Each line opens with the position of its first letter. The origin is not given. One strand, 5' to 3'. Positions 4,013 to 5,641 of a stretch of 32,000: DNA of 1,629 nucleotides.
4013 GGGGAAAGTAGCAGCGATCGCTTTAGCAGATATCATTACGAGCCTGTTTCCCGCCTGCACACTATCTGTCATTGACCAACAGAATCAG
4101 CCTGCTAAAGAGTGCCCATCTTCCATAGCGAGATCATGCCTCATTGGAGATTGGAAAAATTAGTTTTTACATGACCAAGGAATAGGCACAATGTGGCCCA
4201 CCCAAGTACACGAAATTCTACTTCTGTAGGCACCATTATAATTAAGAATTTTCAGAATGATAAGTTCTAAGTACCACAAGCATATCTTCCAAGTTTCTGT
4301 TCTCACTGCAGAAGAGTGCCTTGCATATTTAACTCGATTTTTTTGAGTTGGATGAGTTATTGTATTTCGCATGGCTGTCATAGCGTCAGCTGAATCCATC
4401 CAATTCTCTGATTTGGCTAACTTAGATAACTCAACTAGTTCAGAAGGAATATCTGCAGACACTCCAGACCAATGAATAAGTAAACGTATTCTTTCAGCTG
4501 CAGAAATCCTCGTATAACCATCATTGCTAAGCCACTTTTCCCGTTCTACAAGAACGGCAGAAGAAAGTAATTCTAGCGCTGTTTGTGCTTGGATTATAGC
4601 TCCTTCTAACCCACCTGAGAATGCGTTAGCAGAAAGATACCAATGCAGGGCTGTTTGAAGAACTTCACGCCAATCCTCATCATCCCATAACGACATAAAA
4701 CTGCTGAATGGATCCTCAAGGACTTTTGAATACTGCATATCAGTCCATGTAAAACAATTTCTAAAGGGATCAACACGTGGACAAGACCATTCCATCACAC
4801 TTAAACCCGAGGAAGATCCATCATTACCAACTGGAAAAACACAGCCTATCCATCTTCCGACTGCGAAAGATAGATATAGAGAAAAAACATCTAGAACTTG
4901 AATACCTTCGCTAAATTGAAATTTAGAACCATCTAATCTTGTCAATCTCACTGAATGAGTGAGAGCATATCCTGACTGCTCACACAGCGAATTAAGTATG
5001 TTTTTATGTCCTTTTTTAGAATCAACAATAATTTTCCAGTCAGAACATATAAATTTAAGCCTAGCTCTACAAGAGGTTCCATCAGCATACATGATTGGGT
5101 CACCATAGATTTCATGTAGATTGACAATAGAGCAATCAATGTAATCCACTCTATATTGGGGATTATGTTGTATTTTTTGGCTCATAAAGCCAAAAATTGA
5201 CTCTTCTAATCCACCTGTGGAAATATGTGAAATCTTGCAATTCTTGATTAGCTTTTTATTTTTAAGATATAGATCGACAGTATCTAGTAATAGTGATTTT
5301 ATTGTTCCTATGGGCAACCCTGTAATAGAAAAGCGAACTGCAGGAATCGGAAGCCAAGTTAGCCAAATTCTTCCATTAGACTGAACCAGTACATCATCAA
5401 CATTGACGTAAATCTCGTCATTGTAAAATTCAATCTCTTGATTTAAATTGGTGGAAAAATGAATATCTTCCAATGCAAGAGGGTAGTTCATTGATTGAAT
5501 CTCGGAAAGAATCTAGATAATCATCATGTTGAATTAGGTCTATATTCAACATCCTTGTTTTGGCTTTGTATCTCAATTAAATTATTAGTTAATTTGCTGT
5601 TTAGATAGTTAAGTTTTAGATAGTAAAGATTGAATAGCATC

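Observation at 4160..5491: Candidate stand-alone HEPN ribonuclease defence gene (RNxxxH motif, ApeA-like architecture)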

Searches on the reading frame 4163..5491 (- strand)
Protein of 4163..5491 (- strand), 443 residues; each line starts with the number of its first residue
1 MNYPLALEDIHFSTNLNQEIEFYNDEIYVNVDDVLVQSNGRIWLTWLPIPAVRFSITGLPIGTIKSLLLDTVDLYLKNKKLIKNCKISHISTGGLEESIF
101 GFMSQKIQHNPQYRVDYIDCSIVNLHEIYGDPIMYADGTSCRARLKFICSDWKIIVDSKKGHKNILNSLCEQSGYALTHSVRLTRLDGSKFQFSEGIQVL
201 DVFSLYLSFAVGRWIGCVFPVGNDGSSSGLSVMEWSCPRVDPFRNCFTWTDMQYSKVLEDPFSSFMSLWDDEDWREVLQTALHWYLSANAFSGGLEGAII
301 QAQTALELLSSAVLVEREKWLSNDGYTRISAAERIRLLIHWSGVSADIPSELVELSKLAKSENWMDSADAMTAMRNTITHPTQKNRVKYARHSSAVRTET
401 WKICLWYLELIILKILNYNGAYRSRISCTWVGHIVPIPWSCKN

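Call 3: search_protein_families(library=pfam, proteins=[window:4163-5491:-], max_evalue=10)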
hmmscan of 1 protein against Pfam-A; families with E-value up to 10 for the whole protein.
window:4163-5491:- (443 aa): 0 families

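Call 4: search_protein_families(library=padloc, proteins=[window:4163-5491:-], max_evalue=10)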
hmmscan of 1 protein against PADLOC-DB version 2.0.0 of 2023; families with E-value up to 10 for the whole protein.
window:4163-5491:- (443 aa): 0 families

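Call 5: search_protein_families(library=ncbifam, proteins=[window:4163-5491:-], max_evalue=10)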
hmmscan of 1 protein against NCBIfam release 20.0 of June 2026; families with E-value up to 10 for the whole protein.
window:4163-5491:- (443 aa): 1 family
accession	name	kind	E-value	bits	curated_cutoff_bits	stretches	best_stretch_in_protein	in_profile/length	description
NF003353.0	PRK04387.1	equivalog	0.11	13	90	1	146-186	42-82/92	hypothetical protein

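Call 6: search_solved_structures(query=window:4163-5491:-, max_evalue=10)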
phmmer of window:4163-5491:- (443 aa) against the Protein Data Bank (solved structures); distinct sequences matched with E-value up to 10: 0.

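Call 7: find_homologous_proteins(query=window:4163-5491:-, max_evalue=0.001)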
Query window:4163-5491:- (443 aa): 34 proteins with E <= 0.001 among 4693 candidates.
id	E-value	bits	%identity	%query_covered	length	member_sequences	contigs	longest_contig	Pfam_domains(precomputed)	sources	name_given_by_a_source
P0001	5.1e-210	716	100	70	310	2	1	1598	PF26308.1,PF27216.1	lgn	-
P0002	8.0e-122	425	45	97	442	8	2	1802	PF26308.1,PF27216.1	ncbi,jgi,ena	jgi:hypothetical protein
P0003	8.1e-119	415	44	98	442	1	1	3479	PF26308.1,PF27216.1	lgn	-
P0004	1.1e-116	408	43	97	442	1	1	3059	PF26308.1,PF27216.1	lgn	-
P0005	1.8e-116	408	44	97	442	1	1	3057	PF26308.1,PF27216.1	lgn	-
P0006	2.6e-93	331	37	99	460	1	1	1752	PF26308.1,PF27216.1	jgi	jgi:hypothetical protein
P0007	3.8e-93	331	38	99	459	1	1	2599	PF26308.1,PF27216.1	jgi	jgi:hypothetical protein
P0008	2.4e-92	328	38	99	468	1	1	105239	PF26308.1,PF27216.1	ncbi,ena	-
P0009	9.6e-92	326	38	100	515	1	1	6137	PF26308.1,PF27216.1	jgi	jgi:hypothetical protein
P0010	9.7e-92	326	39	99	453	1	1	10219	PF26308.1,PF27216.1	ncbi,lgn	-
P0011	1.2e-91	326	38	95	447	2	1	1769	PF26308.1,PF27216.1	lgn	-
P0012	3.8e-88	314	37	97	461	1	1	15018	PF26308.1,PF27216.1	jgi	jgi:hypothetical protein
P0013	9.9e-87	310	39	99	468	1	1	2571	PF26308.1,PF27216.1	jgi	jgi:hypothetical protein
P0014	1.3e-84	303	35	96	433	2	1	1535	PF26308.1,PF27216.1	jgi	-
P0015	5.7e-75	271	32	100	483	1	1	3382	PF26308.1,PF27216.1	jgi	jgi:hypothetical protein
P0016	2.2e-74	269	37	99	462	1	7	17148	PF26308.1,PF27216.1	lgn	-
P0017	1.6e-66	243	33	100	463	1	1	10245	PF26308.1,PF27216.1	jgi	jgi:hypothetical protein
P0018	8.7e-66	241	31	99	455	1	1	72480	PF26308.1,PF27216.1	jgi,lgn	jgi:hypothetical protein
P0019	2.0e-59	220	30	96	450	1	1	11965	PF26308.1,PF27216.1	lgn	-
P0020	1.8e-57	213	30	98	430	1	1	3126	PF26308.1,PF27216.1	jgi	jgi:hypothetical protein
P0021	2.4e-54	203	38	61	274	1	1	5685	PF26308.1,PF27216.1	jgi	jgi:hypothetical protein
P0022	2.7e-53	199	35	75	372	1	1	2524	PF26308.1,PF27216.1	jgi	jgi:hypothetical protein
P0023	1.1e-52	197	30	99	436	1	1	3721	PF26308.1,PF27216.1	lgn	-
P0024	2.1e-52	197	31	98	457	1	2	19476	PF26308.1,PF27216.1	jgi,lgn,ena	-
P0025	4.8e-52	195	34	70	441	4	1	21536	PF26308.1,PF27216.1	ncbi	ncbi:hypothetical protein BH24ACT22_BH24ACT22_01960 [soil metagenome]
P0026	1.2e-51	194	29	99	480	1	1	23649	PF26308.1,PF27216.1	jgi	jgi:hypothetical protein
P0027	1.8e-51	193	29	98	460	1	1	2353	PF26308.1,PF27216.1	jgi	jgi:hypothetical protein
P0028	2.3e-48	183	28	97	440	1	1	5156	PF26308.1,PF27216.1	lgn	-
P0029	1.7e-47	180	27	98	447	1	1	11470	PF26308.1,PF27216.1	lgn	-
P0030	1.0e-44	171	28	100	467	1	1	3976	PF26308.1,PF27216.1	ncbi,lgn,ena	-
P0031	1.4e-42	164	28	95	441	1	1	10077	PF26308.1,PF27216.1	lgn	-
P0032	1.0e-41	161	29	75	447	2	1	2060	PF26308.1,PF27216.1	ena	-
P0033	1.3e-40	158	31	74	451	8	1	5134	PF26308.1,PF27216.1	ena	-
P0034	1.8e-37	147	32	72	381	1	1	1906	PF26308.1,PF27216.1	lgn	-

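Call 8: search_protein_families(library=phrogs, proteins=[window:4163-5491:-], max_evalue=10)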
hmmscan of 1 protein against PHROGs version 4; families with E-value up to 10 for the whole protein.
window:4163-5491:- (443 aa): 0 families

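Call 9: search_protein_families(library=pfam, proteins=[P0001, P0002, P0008, P0018, P0025, P0030, P0033], max_evalue=10)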
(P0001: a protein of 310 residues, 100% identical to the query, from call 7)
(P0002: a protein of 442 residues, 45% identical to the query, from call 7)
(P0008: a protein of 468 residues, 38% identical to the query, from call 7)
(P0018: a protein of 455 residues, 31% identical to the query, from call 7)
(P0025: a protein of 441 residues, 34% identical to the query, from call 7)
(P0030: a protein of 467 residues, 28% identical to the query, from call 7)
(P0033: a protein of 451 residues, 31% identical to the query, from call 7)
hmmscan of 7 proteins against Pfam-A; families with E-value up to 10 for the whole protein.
P0001 (310 aa): 0 families

P0002 (442 aa): 0 families

P0008 (468 aa): 0 families

P0018 (455 aa): 1 family
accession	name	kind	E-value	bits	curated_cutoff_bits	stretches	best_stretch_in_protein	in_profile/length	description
PF15613.11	WSD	-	0.027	15.1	25.4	1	155-187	21-55/69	Williams-Beuren syndrome DDT (WSD), D-TOX E motif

P0025 (441 aa): 0 families

P0030 (467 aa): 0 families

P0033 (451 aa): 1 family
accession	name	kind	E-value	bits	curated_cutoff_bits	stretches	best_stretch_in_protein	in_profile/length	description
PF14096.11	DUF4274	-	0.18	12.2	27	0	276-302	27-53/76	Domain of unknown function (DUF4274)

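Call 17: find_related_loci(query=A2, collection=genome_contigs, flank=10000)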
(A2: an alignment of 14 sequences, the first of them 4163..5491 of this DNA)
Query A2 (443 aa) in genome_contigs; peptide patterns used: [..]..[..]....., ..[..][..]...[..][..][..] (x = any residue, [..] = any of these).
55 stretches matched a pattern; 9 encode a relative of the query (tblastn E <= 1e-3); 9 distinct loci.
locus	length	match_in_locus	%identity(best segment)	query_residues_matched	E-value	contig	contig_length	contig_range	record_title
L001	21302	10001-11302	41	6-440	1e-114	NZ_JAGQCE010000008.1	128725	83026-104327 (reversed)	Synechococcus sp. Cruz-7E5 Cruz-7E5-C8, whole genome shotgun sequence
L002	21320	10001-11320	37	2-440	9e-105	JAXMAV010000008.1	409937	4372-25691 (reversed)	MAG: Gemmataceae bacterium isolate STL-PLA19 C3.136.fa-8, whole genome shotgun sequence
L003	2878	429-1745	39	3-440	1e-105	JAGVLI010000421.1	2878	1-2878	MAG: Planctomycetales bacterium isolate SW_37 c_000000007982, whole genome shotgun sequence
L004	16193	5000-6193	39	44-440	7e-95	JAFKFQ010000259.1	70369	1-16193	Bacterium isolate SCN18_30_10_14_R2_B_71_11 SCN18_30_10_14_R2_B_scaffold_518, whole genome shotgun sequence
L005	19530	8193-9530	37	4-436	4e-92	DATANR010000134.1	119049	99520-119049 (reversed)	MAG TPA_asm: Gemmataceae bacterium isolate SMAG_U7024 k141_179766, whole genome shotgun sequence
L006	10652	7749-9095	36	2-443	6e-89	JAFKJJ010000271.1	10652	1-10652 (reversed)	MAG: Planctomycetota bacterium isolate SCN18_26_2_15_R2_P_68_10 SCN18_26_2_15_R2_P_scaffold_2617, whole genome shotgun s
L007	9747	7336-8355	41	101-441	9e-88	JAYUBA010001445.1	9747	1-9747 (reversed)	MAG: Frigoriglobus sp. isolate GFS_6685 GFS_6685_1444, whole genome shotgun sequence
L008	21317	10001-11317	36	8-443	1e-82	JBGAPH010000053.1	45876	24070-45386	MAG: Pirellulales bacterium isolate MAG_AAO_H125.26 AAOH125-26_opera_contig_2009, whole genome shotgun sequence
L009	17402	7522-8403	44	144-439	1e-73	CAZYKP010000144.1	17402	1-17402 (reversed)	MAG TPA_asm: uncultured Pirellulales bacterium isolate SRP128890_co1_145 genome assembly, contig: NODE_5136_length_17402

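Call 21: predict_structure(alignment_id=A1)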
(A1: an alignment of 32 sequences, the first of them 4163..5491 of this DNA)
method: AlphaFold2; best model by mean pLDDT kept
length: 443 residues; sequences in the alignment: 32
mean_pLDDT: 93.1   pTM: 0.91
mean pLDDT of the five models: 93.1, 92.7, 92.7, 92.4, 92.0
residues with pLDDT >= 90: 373; 70-90: 58; 50-70: 11; < 50: 1
segments of 3 or more residues with pLDDT < 50: none
pLDDT, mean of each block of 10 residues (from residue 1): 88 81 93 90 93 95 89 85 93 90 86 93 93 94 96 96 93 94 97 96 97 94 79 87 91 92 97 96 97 96 98 97 97 98 96 97 98 97 95 97 98 97 90 91 59
secondary structure, 60 per line:
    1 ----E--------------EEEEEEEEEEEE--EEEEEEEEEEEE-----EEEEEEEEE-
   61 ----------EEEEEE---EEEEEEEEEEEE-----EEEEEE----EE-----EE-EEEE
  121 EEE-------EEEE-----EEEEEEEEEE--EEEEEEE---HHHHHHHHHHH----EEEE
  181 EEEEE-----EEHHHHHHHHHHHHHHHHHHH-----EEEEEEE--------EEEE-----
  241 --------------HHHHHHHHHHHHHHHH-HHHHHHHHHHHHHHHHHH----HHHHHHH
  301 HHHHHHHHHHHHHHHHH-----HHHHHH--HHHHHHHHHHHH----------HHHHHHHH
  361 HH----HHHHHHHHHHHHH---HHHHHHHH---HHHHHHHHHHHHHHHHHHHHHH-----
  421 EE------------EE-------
elements in order: E20-31 E34-45 E51-59 E71-76 E80-91 E97-102 E117-123 E131-134 E140-149 E152-158 H162-172 E177-185 H193-211 E217-223 E232-235 H255-270 H272-289 H294-317 H323-328 H331-342 H353-362 H367-379 H383-390 H394-415

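Call 25: fold_search(model_id=the predicted structure, library=pdb)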
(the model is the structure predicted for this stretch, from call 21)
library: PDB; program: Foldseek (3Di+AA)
matches with E <= 10: 498; with E <= 0.001: 0
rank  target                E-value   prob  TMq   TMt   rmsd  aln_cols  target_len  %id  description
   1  6xb3_D                2.3e-02  0.66  0.12  0.22  15.2       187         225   11  Structure of AcNPV poxin in post-reactive state with Gp[2'-5']Ap[3'] (released 2020-11-25)
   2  6xb3_O                4.2e-02  0.44  0.12  0.21  15.9       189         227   10  Structure of AcNPV poxin in post-reactive state with Gp[2'-5']Ap[3'] (released 2020-11-25)
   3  1usf_A                4.6e-02  0.41  0.10  0.20  14.2       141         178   10  PUTATIVE STYRENE MONOOXYGENASE SMALL COMPONENT WITH BOUND NADP+ (released 2003-11-25)
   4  6xb3_E                5.8e-02  0.47  0.12  0.21  16.2       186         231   12  Structure of AcNPV poxin in post-reactive state with Gp[2'-5']Ap[3'] (released 2020-11-25)
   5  1kke_A                6.4e-02  0.14  0.10  0.18  21.3       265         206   10  Crystal Structure of Reovirus Attachment Protein Sigma1 Trimer (released 2001-12-21)
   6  3zoe_B                7.1e-02  0.35  0.10  0.20  14.2       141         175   10  Crystal structure of FMN-binding protein (YP_005476) from Thermus thermophilus with bound p-hydroxybenzaldehyde (released 2014-05-14)
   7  6xb3_B                7.9e-02  0.35  0.12  0.21  15.6       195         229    9  Structure of AcNPV poxin in post-reactive state with Gp[2'-5']Ap[3'] (released 2020-11-25)
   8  6xb3_P                8.4e-02  0.41  0.12  0.22  15.0       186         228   11  Structure of AcNPV poxin in post-reactive state with Gp[2'-5']Ap[3'] (released 2020-11-25)
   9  6bzn_D                8.4e-02  0.09  0.12  0.11  21.0       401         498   10  Crystal structure of halogenase PltM (released 2019-03-20)
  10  5kgo_D                1.2e-01  0.10  0.10  0.16  15.5       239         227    8  Structure of K. pneumonia MrkH-c-di-GMP complex (released 2016-08-17)
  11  6xb3_H                1.4e-01  0.35  0.12  0.22  15.8       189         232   12  Structure of AcNPV poxin in post-reactive state with Gp[2'-5']Ap[3'] (released 2020-11-25)
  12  1khi                  1.5e-01  0.06  0.08  0.15  16.1       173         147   11  CRYSTAL STRUCTURE OF HEX1 (released 2002-11-30)
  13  4hx6_G                1.8e-01  0.28  0.10  0.22  10.9       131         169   10  Streptomyces globisporus C-1027 NADH:FAD oxidoreductase SgcE6 (released 2012-11-28)
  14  1kke_B                1.8e-01  0.11  0.10  0.18  20.5       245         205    8  Crystal Structure of Reovirus Attachment Protein Sigma1 Trimer (released 2001-12-21)
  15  3s6z_C                1.8e-01  0.08  0.09  0.12  20.1       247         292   10  Structure of reovirus attachment protein sigma1 in complex with alpha-2,8-disialyllactose (released 2011-11-23)
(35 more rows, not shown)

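Call 27: find_encoding_contigs(protein=P0008, flank=10000, max_places=3)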
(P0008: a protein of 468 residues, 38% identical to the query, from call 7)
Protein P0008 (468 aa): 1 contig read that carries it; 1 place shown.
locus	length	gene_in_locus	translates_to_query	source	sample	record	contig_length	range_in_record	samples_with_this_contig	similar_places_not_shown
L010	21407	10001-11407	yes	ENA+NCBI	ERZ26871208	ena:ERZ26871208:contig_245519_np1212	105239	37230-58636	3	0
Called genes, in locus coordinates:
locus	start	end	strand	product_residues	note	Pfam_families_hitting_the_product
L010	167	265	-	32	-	-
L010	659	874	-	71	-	-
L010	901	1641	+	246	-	PF13751:DDE_Tnp_1_6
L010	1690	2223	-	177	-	-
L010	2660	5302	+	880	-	PF04313:HSDR_N (faint), PF00270:DEAD, PF04851:ResIII, PF18766:SWI2_SNF2, PF00271:Helicase_C (weak)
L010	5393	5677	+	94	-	PF08463:EcoEI_R_C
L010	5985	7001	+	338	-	PF12161:HsdM_N, PF02384:N6_Mtase, PF01170:UPF0020 (weak), PF20473:MmeI_Mtase (weak), PF07669:Eco57I (faint)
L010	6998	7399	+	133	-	PF02384:N6_Mtase (weak)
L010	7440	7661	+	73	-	PF04255:DUF433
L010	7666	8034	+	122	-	PF18480:DUF5615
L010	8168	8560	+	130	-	-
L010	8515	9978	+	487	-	PF01420:Methylase_S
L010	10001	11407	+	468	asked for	PF26308:YopA_M, PF27216:YopA_C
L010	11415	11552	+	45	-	-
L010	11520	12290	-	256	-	-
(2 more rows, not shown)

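Call 28: find_encoding_contigs(protein=window:4163-5491:-, flank=10000, max_places=5)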
Protein window:4163-5491:- (443 aa): 24 contigs read that carry it; 3 places shown.
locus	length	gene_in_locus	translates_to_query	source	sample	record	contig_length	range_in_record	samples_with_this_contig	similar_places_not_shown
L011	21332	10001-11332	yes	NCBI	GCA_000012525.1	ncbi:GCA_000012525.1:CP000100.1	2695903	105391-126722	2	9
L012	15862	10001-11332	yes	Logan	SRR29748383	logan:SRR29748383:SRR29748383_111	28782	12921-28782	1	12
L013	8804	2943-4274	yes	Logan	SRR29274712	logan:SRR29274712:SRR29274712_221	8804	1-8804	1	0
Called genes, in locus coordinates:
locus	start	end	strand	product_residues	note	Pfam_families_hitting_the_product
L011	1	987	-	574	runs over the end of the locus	PF00795:CN_hydrolase, PF02540:NAD_synthase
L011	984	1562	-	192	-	PF01467:CTP_transf_like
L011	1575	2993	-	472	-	PF03193:RsgA_GTPase (faint), PF00009:GTP_EFTU (faint), PF00350:Dynamin_N (weak), PF01926:MMR_HSR1, PF02421:FeoB_N (faint), PF04548:AIG1 (faint), PF00350:Dynamin_N (weak), PF05128:DUF697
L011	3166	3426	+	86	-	PF02195:ParB_N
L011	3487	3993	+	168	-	PF00210:Ferritin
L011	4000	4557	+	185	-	PF13443:HTH_26 (weak)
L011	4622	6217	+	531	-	PF06723:MreB_Mbl, PF00012:HSP70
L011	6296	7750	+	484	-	PF00875:DNA_photolyase, PF03441:FAD_binding_7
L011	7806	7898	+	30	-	-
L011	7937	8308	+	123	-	-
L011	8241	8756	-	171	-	-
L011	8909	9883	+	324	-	PF00294:PfkB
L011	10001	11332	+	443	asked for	PF26308:YopA_M, PF27216:YopA_C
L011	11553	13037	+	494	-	PF02934:GatB_N, PF02637:GatB_Yqey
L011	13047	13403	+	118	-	-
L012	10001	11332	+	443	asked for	PF26308:YopA_M, PF27216:YopA_C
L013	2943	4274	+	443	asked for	PF26308:YopA_M, PF27216:YopA_C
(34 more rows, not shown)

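Call 33: search_dna_similar(query=window:4163-5491:-, collection=phages, mode=protein, max_evalue=0.01, max_rows=30)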
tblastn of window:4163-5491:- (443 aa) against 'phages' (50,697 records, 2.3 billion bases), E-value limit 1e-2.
Records with a match: 2; places in all: 2; records where one place covers at least 80% of the query: 2.
Best place of each record, by identity: <60% 2.
By first word of the organism name: Bacillus 2.
By host as written in the record: - 1; Bacillus subtilis 1.
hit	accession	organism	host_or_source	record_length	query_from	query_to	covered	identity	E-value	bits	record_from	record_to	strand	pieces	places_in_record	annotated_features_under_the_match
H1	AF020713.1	Bacillus phage SPBc2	-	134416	5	443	99%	24.7%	2e-31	133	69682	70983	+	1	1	yopA: hypothetical protein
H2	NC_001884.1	Bacillus phage SPBc2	Bacillus subtilis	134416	5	443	99%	24.7%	2e-31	133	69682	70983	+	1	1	yopA: hypothetical protein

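Call 34: search_dna_similar(query=window:4163-5491:-, collection=plasmids, mode=protein, max_evalue=0.01, max_rows=30)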
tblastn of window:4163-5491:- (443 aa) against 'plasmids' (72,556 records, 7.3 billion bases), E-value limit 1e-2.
Records with a match: 7; places in all: 7; records where one place covers at least 80% of the query: 2.
Best place of each record, by identity: <60% 7.
By first word of the organism name: Escherichia 2; Nostoc 1; Oscillatoria 1; Planktothrix 1; Crinalium 1; Methylophaga 1.
By predicted mobility (MOB-suite, as given by PLSDB): non-mobilizable 5; conjugative 1; mobilizable 1.
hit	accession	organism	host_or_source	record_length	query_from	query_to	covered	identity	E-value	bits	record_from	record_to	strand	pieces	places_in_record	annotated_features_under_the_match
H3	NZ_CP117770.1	Nostoc sp. UHCC 0926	whole organism,lichen surface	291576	17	418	91%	27.6%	3e-35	146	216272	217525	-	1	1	hypothetical protein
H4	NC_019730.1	Oscillatoria nigro-viridis PCC 7112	-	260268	143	428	65%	35.0%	7e-49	186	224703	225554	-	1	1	hypothetical protein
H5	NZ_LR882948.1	Planktothrix agardhii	-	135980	35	418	87%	25.9%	5e-34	142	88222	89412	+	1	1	hypothetical protein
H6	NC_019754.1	Crinalium epipsammum PCC 9333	-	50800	116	422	69%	29.2%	2e-29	129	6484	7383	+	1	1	hypothetical protein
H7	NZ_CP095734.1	Methylophaga pinxianii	pure culture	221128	122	442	72%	26.1%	3e-26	119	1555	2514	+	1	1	hypothetical protein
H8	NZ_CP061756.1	Escherichia coli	Bos taurus,Isolate,beef trimmings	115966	169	440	61%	28.4%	7e-25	115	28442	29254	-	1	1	hypothetical protein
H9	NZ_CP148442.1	Escherichia coli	Chicken,single cell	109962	169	440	61%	27.8%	6e-24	112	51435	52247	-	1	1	hypothetical protein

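Call 35: get_annotated_region(hit=H2, flank=6000)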
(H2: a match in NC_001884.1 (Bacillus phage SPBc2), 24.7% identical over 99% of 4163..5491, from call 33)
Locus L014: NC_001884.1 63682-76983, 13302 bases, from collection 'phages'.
description: Bacillus phage SPBc2, complete genome.
organism: Bacillus phage SPBc2 (NCBI taxid 2932878)
taxonomy: Viruses; Duplodnaviria; Heunggongvirae; Uroviricota; Caudoviricetes; Spbetavirus; Spbetavirus SPbeta
host: Bacillus subtilis; source: -; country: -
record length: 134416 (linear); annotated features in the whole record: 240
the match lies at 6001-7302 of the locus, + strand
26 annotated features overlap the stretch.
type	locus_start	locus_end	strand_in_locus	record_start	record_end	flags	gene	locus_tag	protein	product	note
CDS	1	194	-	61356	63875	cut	yonO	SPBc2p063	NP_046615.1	hypothetical protein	-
CDS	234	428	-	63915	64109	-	yonP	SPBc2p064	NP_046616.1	hypothetical protein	-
CDS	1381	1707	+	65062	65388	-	yonR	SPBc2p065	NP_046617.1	transcriptional repressor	-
CDS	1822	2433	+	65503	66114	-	yonS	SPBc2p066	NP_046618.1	lipoprotein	-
stem_loop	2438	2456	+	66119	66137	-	-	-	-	-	-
CDS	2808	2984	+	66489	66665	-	yonT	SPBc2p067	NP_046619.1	hypothetical protein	-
stem_loop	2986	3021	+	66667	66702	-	-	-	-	-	-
CDS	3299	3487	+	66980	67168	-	yonU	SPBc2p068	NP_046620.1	hypothetical protein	-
stem_loop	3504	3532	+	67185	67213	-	-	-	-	-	-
CDS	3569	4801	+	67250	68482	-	yonV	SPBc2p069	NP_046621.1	hypothetical protein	-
stem_loop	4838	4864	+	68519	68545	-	-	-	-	-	-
CDS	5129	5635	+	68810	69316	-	yonX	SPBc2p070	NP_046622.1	hypothetical protein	-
CDS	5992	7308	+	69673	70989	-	yopA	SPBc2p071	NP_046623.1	hypothetical protein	-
stem_loop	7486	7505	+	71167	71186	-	-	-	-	-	-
CDS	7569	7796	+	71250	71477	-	yopB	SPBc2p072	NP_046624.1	helix-turn-helix transcriptional regulator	-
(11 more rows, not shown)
